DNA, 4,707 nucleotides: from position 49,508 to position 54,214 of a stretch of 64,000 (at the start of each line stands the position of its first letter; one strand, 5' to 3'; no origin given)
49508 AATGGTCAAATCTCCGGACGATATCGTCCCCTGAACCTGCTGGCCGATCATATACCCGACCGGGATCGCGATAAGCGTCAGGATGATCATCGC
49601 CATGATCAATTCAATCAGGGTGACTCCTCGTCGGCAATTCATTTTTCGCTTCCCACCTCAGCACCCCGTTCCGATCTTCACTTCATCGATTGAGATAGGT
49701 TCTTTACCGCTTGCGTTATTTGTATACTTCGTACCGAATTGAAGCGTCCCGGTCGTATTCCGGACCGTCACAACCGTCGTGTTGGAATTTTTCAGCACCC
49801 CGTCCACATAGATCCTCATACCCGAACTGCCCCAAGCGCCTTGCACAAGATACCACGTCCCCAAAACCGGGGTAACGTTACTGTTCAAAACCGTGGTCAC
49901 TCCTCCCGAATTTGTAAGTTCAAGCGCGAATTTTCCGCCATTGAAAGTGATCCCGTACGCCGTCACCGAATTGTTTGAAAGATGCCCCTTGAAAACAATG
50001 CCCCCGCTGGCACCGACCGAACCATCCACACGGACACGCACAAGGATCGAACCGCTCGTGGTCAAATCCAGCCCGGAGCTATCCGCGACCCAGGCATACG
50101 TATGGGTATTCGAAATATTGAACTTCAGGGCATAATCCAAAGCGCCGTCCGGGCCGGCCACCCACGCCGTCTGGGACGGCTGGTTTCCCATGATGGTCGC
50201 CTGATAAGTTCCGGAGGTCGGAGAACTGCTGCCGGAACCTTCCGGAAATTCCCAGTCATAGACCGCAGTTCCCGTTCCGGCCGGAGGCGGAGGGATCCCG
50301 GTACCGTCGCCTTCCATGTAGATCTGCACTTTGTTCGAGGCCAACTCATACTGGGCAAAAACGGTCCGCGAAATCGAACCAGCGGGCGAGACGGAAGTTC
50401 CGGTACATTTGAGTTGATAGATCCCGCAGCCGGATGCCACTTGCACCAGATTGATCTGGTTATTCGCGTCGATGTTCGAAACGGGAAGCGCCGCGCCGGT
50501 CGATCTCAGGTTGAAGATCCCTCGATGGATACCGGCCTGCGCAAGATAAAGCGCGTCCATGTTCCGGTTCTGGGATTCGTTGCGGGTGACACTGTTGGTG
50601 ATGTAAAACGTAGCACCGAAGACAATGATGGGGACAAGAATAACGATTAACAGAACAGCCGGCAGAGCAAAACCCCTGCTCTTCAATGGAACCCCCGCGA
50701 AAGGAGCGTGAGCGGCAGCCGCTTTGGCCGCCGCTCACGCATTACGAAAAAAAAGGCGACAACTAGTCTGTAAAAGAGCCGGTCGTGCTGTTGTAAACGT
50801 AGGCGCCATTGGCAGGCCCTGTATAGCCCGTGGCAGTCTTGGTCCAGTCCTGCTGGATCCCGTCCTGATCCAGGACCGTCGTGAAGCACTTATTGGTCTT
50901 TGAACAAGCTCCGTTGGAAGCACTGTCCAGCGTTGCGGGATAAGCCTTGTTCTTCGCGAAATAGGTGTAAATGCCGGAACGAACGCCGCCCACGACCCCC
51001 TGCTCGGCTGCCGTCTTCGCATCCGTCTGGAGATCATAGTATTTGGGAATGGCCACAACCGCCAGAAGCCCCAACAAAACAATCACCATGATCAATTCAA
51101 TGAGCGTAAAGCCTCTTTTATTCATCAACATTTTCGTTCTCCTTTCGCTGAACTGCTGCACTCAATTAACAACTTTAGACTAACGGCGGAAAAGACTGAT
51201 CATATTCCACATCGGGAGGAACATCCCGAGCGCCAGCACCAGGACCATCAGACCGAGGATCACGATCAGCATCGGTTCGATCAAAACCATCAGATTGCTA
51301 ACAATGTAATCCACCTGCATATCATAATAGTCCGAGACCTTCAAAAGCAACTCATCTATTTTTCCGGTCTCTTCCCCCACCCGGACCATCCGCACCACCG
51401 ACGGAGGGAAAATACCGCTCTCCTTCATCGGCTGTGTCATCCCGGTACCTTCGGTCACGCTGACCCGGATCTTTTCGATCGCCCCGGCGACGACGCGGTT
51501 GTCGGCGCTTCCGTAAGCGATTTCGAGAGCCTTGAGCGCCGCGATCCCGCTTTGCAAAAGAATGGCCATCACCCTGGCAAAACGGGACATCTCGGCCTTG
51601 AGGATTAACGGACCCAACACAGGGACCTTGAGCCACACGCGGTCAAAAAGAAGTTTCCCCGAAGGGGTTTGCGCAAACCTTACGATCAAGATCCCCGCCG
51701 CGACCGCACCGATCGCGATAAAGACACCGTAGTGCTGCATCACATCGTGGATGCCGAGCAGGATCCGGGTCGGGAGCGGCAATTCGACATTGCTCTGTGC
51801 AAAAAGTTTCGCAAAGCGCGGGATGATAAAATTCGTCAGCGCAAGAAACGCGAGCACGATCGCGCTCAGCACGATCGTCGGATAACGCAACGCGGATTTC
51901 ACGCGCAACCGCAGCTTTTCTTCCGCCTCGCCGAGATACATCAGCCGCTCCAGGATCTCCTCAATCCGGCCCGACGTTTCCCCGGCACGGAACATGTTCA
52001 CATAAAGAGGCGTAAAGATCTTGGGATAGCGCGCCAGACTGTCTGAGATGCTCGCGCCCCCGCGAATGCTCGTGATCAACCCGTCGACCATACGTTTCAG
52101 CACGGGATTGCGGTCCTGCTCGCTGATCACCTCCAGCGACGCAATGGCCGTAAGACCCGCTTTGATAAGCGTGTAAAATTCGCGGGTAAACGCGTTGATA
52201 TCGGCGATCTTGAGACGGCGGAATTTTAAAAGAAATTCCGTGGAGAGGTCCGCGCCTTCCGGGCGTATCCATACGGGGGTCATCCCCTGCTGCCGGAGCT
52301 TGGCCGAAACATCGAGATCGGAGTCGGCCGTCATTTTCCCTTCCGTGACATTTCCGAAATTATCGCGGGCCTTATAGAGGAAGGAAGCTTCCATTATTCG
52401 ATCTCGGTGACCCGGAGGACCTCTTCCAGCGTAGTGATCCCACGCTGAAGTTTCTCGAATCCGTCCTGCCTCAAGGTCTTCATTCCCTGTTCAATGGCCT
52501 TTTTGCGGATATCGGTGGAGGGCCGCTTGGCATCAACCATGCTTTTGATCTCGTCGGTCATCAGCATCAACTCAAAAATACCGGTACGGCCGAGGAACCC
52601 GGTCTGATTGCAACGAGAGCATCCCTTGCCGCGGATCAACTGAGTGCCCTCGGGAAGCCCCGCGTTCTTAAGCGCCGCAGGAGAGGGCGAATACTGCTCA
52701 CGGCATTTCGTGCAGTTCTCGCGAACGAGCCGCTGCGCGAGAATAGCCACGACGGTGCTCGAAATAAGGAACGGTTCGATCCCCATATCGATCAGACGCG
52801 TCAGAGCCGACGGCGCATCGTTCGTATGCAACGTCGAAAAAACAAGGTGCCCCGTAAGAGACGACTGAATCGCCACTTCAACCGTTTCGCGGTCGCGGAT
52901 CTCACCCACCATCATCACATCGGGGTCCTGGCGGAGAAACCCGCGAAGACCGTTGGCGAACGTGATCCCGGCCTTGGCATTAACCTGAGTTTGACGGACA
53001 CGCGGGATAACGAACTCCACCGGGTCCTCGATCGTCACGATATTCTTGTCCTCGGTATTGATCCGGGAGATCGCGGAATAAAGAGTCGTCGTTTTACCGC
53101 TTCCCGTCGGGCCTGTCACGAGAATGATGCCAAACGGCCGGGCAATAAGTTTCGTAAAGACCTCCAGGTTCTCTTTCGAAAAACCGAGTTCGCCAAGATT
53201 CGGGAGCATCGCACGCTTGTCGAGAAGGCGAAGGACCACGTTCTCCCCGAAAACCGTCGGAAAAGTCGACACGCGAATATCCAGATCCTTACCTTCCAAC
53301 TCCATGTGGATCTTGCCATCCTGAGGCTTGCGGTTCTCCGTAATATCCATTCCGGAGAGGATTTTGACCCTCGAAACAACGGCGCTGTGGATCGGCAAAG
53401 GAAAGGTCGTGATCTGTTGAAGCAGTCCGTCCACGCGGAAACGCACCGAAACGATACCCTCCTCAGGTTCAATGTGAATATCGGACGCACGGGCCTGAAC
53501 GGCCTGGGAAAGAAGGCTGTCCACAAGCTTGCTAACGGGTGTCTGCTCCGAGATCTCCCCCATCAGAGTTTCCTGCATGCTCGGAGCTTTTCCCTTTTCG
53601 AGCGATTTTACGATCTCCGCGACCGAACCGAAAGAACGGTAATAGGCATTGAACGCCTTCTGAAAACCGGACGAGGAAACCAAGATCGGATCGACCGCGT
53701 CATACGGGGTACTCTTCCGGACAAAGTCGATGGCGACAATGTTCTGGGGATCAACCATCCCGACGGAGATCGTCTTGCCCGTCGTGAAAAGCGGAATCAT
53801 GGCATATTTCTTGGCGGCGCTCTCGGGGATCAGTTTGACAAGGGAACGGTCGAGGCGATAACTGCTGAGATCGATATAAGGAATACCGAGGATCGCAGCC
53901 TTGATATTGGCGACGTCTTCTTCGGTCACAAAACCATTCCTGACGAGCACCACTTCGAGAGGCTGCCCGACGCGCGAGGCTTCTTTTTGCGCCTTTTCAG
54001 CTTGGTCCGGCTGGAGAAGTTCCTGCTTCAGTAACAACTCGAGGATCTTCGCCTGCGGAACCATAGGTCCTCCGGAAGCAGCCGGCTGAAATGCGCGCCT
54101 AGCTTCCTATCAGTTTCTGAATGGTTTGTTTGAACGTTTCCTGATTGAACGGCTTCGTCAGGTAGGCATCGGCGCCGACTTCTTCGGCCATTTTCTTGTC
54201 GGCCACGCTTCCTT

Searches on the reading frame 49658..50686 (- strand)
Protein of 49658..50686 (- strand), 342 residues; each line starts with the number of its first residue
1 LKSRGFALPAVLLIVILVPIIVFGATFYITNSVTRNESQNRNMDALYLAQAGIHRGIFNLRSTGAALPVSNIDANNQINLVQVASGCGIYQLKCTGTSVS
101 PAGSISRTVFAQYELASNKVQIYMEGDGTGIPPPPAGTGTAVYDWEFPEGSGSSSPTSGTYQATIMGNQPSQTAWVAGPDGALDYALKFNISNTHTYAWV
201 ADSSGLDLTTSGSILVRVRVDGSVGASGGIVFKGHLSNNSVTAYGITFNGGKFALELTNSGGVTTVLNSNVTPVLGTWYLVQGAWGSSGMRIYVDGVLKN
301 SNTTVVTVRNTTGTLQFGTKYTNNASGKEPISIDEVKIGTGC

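Call 27: search_protein_families(library=pfam, proteins=[window:49658-50686:-], max_evalue=0.0001)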
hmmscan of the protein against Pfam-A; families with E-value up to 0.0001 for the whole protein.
window:49658-50686:- (342 aa): 1 family
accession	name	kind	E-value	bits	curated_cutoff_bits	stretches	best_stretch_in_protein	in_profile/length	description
PF13385.13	Laminin_G_3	-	2.2e-10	41.3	27.6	1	196-338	5-140/151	Concanavalin A-like lectin/glucanases superfamily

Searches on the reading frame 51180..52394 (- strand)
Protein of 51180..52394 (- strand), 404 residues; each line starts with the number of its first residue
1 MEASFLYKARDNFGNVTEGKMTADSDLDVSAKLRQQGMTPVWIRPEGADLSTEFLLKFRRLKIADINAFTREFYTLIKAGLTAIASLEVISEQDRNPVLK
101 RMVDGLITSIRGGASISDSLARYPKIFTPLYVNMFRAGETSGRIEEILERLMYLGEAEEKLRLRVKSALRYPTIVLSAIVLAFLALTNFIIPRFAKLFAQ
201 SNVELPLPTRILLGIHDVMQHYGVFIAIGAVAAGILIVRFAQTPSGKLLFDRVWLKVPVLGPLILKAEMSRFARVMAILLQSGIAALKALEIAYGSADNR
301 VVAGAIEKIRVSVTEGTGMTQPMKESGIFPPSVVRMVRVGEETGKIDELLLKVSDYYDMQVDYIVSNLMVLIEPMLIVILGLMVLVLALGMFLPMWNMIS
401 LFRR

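Call 27: search_protein_families(library=pfam, proteins=[window:51180-52394:-], max_evalue=0.0001)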
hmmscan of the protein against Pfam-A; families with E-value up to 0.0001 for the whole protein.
window:51180-52394:- (404 aa): 1 family
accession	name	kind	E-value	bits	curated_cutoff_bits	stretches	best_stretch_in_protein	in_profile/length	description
PF00482.28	T2SSF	-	5.6e-50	168.9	25.2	2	69-192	1-125/125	Type II secretion system (T2SS), protein F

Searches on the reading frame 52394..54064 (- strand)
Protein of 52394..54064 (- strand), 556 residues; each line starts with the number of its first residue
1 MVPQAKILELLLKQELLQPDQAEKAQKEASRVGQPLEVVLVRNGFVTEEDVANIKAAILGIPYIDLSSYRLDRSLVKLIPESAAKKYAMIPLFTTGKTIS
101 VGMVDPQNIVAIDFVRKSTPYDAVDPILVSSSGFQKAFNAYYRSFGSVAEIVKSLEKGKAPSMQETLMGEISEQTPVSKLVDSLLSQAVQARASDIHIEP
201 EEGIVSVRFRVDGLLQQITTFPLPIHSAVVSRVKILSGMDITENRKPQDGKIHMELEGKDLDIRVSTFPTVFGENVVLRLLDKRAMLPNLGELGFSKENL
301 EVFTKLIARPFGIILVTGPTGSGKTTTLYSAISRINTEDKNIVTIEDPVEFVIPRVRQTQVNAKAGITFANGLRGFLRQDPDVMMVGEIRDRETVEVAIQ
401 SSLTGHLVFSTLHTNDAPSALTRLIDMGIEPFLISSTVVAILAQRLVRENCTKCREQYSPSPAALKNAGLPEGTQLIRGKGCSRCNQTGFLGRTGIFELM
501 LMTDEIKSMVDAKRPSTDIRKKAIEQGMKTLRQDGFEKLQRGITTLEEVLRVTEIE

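Call 27: search_protein_families(library=pfam, proteins=[window:52394-54064:-], max_evalue=0.0001)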
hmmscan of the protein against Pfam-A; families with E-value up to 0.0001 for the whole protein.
window:52394-54064:- (556 aa): 3 families
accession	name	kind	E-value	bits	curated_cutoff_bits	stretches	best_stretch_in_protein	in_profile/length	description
PF00437.27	T2SSE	-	6.8e-137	456.5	24.9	1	172-551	3-370/370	Type II/IV secretion system protein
PF05157.20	MshEN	-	7.6e-18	64.7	23.1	1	59-144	1-86/90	MshEN domain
PF25199.1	nSTAND_NTPase5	-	5.9e-05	23.4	34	0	312-350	42-81/145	Novel STAND NTPase 5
